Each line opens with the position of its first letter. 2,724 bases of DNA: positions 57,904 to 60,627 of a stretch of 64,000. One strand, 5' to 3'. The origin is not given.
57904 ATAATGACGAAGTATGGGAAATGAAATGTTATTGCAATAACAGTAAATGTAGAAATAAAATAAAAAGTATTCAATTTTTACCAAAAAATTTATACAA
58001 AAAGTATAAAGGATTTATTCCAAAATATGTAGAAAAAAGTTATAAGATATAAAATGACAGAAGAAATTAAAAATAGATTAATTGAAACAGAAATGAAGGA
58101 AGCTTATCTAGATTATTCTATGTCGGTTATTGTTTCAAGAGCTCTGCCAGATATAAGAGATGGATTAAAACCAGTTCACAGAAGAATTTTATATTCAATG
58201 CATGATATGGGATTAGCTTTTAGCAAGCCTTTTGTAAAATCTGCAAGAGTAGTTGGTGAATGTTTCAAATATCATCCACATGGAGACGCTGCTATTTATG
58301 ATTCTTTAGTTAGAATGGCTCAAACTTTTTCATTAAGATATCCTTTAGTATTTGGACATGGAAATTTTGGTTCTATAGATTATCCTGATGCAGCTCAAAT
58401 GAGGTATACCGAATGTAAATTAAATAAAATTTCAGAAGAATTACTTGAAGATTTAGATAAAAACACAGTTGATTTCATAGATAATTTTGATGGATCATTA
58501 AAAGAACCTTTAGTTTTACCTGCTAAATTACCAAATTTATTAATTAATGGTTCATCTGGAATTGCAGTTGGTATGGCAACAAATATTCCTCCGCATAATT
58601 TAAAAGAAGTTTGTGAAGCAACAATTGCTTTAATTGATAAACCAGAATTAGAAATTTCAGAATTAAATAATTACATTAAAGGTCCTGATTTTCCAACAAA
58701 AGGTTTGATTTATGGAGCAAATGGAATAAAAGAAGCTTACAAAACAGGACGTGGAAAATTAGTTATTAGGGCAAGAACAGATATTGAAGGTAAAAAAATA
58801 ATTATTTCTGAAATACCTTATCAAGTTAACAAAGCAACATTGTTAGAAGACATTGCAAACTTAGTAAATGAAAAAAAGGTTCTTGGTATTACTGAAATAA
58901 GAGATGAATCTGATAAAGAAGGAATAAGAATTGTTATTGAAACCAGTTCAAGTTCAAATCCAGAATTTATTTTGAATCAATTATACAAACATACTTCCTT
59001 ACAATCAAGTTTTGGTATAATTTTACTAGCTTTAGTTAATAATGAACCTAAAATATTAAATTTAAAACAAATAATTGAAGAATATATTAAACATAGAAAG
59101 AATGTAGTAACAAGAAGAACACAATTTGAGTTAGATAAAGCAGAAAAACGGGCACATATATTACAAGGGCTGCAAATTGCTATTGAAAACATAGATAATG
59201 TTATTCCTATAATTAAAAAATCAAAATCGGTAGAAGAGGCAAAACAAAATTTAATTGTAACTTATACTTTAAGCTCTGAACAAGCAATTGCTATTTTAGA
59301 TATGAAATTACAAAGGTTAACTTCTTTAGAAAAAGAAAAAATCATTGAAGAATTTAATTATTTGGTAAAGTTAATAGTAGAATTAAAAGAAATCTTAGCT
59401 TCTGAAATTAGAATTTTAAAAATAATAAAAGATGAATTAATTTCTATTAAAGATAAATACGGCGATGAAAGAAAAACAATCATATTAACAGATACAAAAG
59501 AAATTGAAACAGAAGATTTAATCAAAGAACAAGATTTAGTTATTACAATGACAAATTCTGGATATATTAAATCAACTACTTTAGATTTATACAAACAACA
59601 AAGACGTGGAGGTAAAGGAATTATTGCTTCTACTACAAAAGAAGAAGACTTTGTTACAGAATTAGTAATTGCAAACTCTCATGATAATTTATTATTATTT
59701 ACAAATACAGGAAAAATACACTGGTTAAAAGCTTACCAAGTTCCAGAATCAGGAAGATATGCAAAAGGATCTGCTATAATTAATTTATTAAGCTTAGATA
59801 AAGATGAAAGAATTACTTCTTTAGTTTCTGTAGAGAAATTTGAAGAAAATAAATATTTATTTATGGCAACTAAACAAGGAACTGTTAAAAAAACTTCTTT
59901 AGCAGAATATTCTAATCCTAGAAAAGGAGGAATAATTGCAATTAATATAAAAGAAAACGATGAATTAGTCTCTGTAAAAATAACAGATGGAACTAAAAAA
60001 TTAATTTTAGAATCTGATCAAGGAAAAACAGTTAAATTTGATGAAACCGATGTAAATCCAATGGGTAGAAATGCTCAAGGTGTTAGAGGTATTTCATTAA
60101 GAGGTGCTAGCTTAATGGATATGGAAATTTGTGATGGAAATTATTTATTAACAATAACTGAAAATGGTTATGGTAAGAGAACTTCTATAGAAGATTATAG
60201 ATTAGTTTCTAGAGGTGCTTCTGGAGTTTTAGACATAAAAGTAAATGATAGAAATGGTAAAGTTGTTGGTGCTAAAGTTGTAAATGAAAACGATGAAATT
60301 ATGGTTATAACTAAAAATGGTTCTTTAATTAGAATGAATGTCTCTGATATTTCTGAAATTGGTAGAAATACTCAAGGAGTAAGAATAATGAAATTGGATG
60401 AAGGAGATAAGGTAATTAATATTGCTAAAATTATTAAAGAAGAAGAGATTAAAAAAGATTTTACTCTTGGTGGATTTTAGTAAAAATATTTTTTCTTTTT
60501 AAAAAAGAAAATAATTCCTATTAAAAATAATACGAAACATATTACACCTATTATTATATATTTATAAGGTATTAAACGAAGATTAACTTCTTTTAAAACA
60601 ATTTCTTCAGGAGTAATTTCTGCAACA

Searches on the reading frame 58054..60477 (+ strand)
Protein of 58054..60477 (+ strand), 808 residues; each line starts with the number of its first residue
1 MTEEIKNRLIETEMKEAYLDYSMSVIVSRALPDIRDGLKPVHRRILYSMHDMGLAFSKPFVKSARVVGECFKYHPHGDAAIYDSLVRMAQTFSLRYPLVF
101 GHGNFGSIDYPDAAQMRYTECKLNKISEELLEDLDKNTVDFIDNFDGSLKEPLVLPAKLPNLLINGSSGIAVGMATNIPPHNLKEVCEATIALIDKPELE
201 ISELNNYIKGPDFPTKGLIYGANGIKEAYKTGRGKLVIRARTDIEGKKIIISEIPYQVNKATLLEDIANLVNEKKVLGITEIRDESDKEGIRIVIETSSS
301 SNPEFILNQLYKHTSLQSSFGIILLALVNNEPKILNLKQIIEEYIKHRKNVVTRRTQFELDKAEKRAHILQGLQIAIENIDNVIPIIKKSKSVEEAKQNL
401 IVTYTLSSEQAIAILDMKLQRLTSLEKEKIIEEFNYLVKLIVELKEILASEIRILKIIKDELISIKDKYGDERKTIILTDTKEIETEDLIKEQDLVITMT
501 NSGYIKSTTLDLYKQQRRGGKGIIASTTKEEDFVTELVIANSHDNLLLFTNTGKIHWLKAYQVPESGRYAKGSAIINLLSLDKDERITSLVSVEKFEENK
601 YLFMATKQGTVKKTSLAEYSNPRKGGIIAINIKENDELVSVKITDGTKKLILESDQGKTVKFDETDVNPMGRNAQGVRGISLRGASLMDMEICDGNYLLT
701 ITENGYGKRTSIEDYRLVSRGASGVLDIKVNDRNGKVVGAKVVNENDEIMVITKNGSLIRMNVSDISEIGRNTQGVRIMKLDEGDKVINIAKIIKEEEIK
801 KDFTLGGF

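Call 45: search_protein_families(library=pfam, proteins=[window:58054-60477:+], max_evalue=0.001)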
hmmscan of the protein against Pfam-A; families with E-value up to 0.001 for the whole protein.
window:58054-60477:+ (808 aa): 2 families
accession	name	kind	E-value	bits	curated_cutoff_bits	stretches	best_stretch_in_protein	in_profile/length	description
PF00521.26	DNA_topoisoIV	-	1e-163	545.6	31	1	29-462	1-431/432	DNA gyrase/topoisomerase IV, subunit A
PF03989.18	DNA_gyraseA_C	-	5.4e-76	250.3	27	6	747-791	1-45/48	DNA gyrase C-terminal domain, beta-propeller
